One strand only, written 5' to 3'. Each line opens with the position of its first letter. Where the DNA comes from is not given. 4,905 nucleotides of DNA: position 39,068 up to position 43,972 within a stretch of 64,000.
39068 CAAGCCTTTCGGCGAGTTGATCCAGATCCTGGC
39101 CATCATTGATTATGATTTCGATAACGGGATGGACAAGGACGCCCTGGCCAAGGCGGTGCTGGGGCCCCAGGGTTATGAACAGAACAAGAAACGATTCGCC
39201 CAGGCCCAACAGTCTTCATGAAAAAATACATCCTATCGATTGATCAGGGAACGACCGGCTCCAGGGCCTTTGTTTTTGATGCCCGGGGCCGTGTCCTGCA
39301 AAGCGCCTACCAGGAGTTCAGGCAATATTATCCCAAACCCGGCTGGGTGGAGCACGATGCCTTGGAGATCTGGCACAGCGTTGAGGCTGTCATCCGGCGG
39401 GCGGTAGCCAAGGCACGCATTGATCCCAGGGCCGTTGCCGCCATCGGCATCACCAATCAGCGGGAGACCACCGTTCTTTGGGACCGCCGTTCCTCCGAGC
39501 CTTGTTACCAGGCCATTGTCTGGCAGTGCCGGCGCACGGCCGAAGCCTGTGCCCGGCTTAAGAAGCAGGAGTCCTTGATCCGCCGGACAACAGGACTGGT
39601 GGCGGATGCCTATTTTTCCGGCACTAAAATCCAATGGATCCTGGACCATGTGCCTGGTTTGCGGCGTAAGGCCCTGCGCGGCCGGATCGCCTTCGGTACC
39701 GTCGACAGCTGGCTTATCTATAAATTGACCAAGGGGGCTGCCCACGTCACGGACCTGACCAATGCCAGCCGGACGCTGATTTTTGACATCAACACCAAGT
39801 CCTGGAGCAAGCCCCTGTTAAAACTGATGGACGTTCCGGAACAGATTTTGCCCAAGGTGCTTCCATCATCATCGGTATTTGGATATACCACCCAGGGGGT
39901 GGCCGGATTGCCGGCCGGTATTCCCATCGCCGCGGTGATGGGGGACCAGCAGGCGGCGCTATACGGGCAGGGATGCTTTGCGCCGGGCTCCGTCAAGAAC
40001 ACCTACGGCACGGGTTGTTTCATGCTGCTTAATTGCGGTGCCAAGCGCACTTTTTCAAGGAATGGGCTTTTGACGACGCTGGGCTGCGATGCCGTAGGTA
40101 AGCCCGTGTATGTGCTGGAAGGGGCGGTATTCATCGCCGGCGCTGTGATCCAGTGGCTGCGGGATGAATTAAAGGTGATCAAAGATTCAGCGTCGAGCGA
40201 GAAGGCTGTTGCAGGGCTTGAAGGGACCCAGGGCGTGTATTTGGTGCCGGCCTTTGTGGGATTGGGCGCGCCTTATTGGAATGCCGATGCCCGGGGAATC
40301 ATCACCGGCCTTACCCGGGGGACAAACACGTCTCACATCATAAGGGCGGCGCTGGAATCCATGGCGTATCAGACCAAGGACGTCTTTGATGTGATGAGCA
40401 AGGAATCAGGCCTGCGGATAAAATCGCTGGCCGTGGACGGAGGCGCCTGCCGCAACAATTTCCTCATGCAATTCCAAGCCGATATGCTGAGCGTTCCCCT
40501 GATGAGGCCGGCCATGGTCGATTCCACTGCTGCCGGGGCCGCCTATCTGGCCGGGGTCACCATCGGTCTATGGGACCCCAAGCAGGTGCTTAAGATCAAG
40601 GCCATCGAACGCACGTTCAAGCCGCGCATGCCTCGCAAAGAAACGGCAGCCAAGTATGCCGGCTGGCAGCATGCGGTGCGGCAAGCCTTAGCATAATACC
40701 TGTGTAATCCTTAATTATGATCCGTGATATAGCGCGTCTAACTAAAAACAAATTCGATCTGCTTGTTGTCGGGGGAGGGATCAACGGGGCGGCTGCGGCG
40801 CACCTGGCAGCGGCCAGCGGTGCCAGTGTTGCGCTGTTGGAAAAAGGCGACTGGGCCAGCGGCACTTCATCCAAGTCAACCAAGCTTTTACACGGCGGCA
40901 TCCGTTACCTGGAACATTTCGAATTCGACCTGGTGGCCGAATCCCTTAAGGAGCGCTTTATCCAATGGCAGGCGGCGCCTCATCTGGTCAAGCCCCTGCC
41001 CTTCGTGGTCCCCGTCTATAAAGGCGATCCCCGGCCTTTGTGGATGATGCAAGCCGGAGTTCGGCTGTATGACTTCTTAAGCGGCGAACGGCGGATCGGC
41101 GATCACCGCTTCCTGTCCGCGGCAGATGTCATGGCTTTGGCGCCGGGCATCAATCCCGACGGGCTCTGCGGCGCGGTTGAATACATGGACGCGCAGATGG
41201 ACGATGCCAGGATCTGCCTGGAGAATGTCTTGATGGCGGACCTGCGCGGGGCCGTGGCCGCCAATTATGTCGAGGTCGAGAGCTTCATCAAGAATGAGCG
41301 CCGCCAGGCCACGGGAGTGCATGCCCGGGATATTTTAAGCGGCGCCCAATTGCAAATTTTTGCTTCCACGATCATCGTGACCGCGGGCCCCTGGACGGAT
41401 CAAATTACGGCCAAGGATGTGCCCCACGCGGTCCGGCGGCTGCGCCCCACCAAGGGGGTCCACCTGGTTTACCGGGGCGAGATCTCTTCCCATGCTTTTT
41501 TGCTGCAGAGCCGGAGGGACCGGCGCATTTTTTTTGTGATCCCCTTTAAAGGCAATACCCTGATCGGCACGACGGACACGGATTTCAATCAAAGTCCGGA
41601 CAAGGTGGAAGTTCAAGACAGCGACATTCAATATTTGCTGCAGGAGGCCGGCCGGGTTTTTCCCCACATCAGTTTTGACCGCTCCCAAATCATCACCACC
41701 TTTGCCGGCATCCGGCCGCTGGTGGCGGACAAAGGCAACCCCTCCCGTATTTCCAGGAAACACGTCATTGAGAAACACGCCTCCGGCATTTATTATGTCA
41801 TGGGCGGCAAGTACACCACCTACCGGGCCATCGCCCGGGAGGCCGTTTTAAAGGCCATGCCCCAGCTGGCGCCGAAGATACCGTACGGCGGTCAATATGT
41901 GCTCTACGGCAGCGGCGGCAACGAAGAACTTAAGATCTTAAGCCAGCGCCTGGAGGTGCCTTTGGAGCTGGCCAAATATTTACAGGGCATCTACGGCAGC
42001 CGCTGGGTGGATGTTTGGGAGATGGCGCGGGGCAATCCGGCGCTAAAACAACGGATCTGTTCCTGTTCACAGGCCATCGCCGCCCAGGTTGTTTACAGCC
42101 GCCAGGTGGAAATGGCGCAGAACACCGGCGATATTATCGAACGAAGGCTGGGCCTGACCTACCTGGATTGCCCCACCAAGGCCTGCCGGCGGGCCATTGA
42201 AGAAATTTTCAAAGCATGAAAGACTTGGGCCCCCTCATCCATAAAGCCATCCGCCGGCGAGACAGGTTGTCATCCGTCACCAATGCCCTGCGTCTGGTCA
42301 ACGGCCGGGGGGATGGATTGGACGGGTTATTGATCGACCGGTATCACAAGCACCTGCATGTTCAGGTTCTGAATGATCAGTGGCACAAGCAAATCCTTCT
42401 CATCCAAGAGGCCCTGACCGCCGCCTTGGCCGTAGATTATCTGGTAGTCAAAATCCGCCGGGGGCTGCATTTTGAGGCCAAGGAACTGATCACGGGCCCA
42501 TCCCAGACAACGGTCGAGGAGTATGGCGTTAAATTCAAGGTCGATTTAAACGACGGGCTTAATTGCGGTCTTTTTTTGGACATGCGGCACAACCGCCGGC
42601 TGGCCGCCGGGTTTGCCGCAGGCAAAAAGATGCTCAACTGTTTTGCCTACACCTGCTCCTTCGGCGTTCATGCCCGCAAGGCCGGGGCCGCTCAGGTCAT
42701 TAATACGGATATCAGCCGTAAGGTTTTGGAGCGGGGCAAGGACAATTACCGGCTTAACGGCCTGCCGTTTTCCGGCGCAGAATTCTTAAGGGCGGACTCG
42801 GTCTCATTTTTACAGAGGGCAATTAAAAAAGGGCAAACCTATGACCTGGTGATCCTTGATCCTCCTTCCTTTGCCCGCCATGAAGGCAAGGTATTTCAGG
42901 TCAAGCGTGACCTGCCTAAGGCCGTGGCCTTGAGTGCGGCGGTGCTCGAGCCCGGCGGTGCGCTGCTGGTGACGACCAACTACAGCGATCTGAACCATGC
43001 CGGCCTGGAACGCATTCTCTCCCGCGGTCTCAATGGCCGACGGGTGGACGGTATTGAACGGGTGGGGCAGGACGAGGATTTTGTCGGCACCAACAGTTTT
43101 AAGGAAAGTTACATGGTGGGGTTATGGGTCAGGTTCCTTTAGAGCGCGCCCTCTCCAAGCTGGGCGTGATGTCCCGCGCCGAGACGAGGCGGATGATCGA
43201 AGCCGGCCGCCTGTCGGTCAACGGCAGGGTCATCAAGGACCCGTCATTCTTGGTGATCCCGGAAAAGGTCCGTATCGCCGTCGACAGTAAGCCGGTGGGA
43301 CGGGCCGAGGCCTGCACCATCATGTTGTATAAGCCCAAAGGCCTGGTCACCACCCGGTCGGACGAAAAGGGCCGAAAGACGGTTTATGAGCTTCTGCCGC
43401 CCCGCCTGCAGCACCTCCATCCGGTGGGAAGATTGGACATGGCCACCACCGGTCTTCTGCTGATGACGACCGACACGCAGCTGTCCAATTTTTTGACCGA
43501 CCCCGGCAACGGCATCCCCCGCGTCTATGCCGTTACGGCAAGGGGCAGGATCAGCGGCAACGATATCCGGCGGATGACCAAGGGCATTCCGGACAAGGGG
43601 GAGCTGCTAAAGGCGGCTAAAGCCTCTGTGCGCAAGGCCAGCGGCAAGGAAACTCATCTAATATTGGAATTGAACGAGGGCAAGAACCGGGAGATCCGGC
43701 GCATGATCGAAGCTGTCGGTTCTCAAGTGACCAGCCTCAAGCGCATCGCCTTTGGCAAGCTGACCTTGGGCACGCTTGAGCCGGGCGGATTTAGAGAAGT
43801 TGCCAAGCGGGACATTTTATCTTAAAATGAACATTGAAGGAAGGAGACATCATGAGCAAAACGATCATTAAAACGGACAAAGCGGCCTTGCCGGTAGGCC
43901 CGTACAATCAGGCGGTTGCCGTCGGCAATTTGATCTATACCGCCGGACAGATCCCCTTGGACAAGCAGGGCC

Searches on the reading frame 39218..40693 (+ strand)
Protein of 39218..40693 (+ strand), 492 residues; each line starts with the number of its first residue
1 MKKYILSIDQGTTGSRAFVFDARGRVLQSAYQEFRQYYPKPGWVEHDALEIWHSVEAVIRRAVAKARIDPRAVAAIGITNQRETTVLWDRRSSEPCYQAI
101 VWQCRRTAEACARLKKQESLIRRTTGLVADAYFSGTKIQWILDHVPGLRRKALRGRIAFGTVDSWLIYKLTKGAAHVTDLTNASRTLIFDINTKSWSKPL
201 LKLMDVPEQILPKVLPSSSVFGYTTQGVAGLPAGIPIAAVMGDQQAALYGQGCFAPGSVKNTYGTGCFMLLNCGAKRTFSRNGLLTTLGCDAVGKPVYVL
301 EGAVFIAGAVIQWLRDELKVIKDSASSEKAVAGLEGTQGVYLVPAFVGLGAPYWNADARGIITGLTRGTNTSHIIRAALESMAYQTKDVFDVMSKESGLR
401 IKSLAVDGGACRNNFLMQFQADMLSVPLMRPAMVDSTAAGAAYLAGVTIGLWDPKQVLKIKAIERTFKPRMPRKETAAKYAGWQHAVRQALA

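Call 10: search_protein_families(library=pfam, proteins=[window:39218-40693:+], max_evalue=0.001)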
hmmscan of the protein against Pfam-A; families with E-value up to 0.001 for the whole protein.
window:39218-40693:+ (492 aa): 2 families
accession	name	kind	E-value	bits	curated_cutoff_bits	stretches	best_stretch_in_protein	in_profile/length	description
PF00370.27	FGGY_N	-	1.9e-77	260.6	28.8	1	4-250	1-245/245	FGGY family of carbohydrate kinases, N-terminal domain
PF02782.22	FGGY_C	-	4.4e-44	151.1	27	1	260-448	2-197/198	FGGY family of carbohydrate kinases, C-terminal domain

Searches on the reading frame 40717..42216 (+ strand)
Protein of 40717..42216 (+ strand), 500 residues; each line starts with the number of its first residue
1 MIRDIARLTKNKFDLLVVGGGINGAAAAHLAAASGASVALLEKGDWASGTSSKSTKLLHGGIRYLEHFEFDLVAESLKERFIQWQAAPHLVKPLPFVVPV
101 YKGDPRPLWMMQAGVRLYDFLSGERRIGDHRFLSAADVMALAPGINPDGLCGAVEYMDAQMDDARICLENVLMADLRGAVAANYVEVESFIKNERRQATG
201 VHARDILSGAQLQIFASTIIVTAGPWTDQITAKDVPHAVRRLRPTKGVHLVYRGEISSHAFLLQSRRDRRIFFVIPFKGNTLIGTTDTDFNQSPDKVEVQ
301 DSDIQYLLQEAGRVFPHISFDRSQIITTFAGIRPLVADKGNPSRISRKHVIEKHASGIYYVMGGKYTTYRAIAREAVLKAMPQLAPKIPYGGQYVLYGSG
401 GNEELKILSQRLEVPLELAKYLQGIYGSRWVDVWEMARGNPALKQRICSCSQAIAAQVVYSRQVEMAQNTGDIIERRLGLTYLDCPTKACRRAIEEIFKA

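Call 10: search_protein_families(library=pfam, proteins=[window:40717-42216:+], max_evalue=0.001)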
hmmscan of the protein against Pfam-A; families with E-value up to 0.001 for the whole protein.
window:40717-42216:+ (500 aa): 5 families
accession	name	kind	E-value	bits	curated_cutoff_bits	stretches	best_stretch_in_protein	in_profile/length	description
PF01266.30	DAO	-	2.9e-55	188.7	27.9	1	14-364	1-335/353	FAD dependent oxidoreductase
PF16901.10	DAO_C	-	5.6e-14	52.5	31.4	1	396-496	8-110/126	C-terminal domain of alpha-glycerophosphate oxidase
PF12831.13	FAD_oxidored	-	1.5e-07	31.6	27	1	14-55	1-42/416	FAD dependent oxidoreductase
PF13450.12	NAD_binding_8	-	6.4e-07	30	21.9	1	17-55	1-39/68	NAD(P)-binding Rossmann-like domain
PF00890.30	FAD_binding_2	-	2.5e-06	27.4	20.4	1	14-54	1-41/414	FAD binding domain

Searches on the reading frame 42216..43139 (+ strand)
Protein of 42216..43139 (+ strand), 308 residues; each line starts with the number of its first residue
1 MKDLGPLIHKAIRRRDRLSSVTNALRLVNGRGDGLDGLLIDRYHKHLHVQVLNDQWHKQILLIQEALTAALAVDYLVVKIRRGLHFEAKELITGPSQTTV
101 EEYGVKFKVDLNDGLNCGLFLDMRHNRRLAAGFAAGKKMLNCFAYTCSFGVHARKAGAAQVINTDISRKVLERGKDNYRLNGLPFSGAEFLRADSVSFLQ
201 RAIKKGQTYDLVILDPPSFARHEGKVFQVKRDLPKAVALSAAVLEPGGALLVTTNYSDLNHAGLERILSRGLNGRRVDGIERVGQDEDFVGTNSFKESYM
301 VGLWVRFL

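Call 10: search_protein_families(library=pfam, proteins=[window:42216-43139:+], max_evalue=0.001)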
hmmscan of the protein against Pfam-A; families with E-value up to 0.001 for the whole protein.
window:42216-43139:+ (308 aa): 3 families
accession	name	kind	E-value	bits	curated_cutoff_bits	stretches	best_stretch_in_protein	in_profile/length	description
PF10672.15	Methyltrans_SAM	-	1.5e-35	123.3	27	1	33-257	20-241/286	S-adenosylmethionine-dependent methyltransferase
PF03602.21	Cons_hypoth95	-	4.5e-07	30.2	24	1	135-221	41-125/182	Conserved hypothetical protein 95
PF13847.12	Methyltransf_31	-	9.1e-05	22.6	27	1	153-256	21-113/145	Methyltransferase domain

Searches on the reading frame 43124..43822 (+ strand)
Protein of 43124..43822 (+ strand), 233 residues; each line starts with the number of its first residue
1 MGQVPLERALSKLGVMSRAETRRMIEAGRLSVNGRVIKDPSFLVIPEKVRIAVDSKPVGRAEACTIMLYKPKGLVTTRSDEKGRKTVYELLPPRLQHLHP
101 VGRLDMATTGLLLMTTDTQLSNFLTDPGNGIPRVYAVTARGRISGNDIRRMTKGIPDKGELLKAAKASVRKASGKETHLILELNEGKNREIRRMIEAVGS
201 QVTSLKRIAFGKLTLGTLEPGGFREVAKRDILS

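Call 10: search_protein_families(library=pfam, proteins=[window:43124-43822:+], max_evalue=0.001)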
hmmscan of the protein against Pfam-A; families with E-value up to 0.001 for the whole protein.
window:43124-43822:+ (233 aa): 2 families
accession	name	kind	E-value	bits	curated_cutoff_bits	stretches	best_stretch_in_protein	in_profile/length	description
PF00849.27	PseudoU_synth_2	-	1.7e-18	67.7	26.8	1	66-197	3-152/152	RNA pseudouridylate synthase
PF01479.30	S4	-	8.6e-09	35.4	22.8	1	6-44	3-42/48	S4 domain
